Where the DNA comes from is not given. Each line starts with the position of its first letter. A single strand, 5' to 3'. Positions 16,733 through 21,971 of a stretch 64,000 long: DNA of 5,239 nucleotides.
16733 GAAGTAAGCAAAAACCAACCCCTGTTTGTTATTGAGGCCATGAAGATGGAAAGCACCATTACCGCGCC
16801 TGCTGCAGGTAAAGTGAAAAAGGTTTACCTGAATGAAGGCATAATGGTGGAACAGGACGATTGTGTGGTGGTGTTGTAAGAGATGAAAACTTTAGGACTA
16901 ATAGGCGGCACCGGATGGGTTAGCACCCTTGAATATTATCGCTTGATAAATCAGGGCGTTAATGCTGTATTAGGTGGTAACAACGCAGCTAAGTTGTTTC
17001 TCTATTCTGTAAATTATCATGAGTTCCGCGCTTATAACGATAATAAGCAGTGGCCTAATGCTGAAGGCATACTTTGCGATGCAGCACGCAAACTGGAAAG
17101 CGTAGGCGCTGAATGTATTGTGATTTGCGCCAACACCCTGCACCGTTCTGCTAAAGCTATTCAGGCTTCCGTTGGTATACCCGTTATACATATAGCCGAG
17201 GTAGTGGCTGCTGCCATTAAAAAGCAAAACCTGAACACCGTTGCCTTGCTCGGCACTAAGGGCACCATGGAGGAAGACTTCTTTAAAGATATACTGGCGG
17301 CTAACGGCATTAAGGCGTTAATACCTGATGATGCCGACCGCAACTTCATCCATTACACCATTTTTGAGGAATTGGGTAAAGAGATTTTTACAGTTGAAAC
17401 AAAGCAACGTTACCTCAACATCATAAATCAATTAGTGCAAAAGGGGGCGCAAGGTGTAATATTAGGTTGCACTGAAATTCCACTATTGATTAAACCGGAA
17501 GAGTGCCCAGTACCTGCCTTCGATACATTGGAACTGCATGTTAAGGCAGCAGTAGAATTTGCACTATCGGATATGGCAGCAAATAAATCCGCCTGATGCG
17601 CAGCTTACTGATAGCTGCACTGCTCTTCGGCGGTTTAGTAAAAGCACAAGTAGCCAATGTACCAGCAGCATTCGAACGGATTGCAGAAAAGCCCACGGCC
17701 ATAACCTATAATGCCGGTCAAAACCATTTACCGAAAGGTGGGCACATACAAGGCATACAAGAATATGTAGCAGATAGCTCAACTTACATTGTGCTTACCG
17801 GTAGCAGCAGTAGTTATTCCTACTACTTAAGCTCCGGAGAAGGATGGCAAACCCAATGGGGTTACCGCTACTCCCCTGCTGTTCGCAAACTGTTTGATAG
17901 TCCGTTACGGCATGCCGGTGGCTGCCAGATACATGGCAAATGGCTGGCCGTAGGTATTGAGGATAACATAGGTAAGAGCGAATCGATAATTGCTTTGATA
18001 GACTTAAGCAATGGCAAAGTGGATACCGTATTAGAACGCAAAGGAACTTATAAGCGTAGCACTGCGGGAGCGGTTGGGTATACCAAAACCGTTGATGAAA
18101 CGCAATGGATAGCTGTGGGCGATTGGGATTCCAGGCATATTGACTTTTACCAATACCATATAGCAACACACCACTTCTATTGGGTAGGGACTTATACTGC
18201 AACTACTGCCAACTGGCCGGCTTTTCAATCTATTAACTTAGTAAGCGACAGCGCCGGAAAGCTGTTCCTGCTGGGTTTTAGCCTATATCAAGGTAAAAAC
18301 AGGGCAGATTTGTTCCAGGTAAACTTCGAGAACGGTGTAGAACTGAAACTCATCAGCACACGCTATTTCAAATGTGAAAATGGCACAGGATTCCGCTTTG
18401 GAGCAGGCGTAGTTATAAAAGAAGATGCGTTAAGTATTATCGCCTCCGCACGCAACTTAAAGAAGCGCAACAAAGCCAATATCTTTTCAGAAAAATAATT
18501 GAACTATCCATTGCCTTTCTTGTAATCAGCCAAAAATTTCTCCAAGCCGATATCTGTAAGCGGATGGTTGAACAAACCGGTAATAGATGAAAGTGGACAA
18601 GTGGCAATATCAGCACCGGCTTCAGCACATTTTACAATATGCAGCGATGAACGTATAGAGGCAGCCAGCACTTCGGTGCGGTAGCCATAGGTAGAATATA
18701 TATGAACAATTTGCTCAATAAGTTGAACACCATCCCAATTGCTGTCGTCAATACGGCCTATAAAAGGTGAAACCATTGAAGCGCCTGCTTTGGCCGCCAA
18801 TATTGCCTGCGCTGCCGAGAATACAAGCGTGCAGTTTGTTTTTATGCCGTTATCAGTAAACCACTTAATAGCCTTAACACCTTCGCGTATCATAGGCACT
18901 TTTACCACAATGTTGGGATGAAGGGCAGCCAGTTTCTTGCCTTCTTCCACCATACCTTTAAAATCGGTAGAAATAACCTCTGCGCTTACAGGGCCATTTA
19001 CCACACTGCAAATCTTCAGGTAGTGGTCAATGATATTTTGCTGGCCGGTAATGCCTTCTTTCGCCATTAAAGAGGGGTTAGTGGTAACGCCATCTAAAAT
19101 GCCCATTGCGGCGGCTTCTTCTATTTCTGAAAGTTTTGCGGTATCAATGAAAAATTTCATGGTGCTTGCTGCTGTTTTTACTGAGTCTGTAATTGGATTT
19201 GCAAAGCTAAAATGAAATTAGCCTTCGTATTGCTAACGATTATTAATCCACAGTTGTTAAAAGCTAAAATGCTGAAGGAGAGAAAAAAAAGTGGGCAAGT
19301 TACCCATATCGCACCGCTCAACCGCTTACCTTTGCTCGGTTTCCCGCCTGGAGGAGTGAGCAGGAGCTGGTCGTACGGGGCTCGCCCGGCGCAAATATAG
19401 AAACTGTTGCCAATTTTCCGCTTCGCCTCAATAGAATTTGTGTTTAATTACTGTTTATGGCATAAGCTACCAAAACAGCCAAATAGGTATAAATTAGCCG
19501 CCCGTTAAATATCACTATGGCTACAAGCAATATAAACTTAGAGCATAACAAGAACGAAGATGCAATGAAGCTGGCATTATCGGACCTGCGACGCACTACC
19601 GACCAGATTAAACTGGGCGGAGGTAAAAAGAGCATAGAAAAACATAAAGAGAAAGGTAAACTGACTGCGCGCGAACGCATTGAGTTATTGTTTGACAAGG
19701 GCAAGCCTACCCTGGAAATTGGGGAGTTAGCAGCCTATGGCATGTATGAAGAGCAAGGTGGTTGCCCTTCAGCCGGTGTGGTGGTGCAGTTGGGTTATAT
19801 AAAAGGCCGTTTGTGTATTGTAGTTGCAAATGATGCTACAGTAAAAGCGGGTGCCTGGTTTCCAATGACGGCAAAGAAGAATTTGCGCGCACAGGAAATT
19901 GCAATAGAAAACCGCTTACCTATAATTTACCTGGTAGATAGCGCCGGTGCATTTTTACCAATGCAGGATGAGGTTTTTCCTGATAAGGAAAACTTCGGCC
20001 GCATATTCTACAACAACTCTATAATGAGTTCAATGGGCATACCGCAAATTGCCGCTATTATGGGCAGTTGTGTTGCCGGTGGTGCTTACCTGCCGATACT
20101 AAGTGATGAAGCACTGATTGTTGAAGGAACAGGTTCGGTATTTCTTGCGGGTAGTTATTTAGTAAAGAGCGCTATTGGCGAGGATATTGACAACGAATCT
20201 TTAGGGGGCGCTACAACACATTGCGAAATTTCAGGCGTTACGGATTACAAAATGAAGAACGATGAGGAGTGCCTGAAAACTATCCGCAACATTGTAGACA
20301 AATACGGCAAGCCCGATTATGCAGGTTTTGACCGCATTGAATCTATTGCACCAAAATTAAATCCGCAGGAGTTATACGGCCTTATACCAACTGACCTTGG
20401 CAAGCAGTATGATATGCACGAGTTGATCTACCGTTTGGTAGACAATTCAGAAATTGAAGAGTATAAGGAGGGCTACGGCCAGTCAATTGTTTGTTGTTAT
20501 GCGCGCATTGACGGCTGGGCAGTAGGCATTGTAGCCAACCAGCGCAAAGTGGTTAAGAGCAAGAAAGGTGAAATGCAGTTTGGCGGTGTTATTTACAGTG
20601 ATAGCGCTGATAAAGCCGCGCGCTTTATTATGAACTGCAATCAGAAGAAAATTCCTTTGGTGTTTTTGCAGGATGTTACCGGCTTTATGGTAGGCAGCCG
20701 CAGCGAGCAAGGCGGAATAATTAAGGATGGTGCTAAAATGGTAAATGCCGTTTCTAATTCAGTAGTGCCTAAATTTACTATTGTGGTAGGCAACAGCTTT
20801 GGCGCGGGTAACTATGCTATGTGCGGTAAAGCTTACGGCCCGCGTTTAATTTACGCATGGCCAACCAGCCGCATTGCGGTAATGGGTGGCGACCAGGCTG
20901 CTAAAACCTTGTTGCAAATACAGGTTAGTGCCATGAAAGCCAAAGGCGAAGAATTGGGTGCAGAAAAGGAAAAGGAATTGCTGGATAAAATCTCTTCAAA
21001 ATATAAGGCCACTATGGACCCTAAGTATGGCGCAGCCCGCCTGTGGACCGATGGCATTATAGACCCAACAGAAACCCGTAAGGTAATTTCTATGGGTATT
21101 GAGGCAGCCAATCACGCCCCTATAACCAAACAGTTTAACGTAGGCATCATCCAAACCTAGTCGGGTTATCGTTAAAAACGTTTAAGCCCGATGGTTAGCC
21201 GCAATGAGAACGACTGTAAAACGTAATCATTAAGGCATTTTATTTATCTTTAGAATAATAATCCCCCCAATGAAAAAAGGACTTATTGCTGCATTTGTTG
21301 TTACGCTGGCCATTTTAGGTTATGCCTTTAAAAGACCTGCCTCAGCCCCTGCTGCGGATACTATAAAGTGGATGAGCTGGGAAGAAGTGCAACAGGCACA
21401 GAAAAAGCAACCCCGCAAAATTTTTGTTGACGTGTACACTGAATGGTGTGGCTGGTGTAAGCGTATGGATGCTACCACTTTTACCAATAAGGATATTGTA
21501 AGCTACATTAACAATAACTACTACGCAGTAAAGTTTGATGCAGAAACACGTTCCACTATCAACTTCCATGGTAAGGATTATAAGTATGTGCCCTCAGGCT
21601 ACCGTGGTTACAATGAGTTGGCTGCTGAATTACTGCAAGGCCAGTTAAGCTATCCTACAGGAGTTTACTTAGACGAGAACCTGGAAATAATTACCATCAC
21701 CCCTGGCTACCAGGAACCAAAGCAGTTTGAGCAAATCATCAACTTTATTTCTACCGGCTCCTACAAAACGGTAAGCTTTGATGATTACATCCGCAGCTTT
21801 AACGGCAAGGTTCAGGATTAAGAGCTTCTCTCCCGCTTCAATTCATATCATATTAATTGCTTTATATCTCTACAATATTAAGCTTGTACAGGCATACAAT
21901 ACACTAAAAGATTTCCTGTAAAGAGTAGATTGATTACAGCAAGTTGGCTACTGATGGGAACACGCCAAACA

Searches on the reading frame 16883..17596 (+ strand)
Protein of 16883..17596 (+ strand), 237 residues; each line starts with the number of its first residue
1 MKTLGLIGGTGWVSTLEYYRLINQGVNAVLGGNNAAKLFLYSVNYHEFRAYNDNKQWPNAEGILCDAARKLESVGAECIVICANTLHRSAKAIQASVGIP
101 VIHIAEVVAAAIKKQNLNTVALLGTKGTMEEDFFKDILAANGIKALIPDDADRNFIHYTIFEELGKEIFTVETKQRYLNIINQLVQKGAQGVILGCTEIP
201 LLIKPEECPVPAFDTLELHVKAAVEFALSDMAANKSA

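Call 20: search_protein_families(library=pfam, proteins=[window:16883-17596:+], max_evalue=0.001)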
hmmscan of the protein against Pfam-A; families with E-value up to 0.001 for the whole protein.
window:16883-17596:+ (237 aa): 1 family
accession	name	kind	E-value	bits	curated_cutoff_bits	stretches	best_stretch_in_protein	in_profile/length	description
PF01177.27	Asp_Glu_race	-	3.8e-41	141.6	31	1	7-223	1-211/211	Asp/Glu/Hydantoin racemase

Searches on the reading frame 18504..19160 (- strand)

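Call 20: search_protein_families(library=pfam, proteins=[window:18504-19160:-], max_evalue=0.001)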
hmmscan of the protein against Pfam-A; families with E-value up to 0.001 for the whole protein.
window:18504-19160:- (218 aa): 1 family
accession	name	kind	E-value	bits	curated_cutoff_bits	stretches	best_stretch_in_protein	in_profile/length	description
PF00923.25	TAL_FSA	-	5.3e-59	200.4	27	1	3-202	1-238/285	Transaldolase/Fructose-6-phosphate aldolase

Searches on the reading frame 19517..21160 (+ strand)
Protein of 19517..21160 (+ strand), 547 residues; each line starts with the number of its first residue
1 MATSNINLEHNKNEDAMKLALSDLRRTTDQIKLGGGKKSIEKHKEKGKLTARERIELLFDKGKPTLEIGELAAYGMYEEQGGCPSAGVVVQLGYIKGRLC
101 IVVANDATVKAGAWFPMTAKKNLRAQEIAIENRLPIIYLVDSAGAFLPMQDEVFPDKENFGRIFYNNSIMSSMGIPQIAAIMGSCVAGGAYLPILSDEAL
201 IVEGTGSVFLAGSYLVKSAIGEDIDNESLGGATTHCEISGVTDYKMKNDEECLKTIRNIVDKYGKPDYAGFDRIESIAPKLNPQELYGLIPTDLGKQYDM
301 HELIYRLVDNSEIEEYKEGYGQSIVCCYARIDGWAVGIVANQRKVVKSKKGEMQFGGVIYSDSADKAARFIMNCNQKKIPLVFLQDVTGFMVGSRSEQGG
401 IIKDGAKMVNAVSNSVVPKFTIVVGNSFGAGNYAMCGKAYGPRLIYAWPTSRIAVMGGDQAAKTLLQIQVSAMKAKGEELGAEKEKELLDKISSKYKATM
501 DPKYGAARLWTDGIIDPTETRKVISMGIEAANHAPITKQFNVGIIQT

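Call 20: search_protein_families(library=pfam, proteins=[window:19517-21160:+], max_evalue=0.001)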
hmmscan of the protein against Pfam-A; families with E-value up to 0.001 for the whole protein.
window:19517-21160:+ (547 aa): 3 families
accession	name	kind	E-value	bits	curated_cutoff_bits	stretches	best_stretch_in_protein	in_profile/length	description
PF01039.27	Carboxyl_trans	-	1.9e-149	498.9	22.3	1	43-537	2-484/493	Carboxyl transferase domain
PF03255.19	ACCA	-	8.4e-14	51.9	23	2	322-434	92-203/310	Acetyl co-enzyme A carboxylase carboxyltransferase-like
PF06833.16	MdcE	-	6.9e-06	26.4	32.7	0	375-477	24-125/196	Malonate decarboxylase gamma subunit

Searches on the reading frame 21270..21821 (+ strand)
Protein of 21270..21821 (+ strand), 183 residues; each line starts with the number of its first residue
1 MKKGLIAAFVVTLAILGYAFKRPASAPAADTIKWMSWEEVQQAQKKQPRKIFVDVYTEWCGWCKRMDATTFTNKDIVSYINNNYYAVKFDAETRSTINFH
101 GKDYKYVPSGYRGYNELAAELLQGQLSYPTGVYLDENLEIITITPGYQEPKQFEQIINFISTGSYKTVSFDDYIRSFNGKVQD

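Call 75: search_protein_families(library=pfam, proteins=[window:21270-21821:+], max_evalue=0.001)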
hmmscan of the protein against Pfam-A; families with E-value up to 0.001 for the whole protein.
window:21270-21821:+ (183 aa): 4 families
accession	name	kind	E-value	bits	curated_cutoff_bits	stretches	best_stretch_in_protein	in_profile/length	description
PF03190.21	Thioredox_DsbH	-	9.6e-13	48.8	27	1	28-98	16-87/163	Protein of unknown function, DUF255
PF13098.12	Thioredoxin_2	-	4.5e-11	43.5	27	1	45-156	2-103/104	Thioredoxin-like domain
PF13899.12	Thioredoxin_7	-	4.3e-09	36.8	27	1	34-108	2-76/83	Thioredoxin-like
PF00085.26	Thioredoxin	-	0.00014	22.2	23.5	1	42-93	12-60/103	Thioredoxin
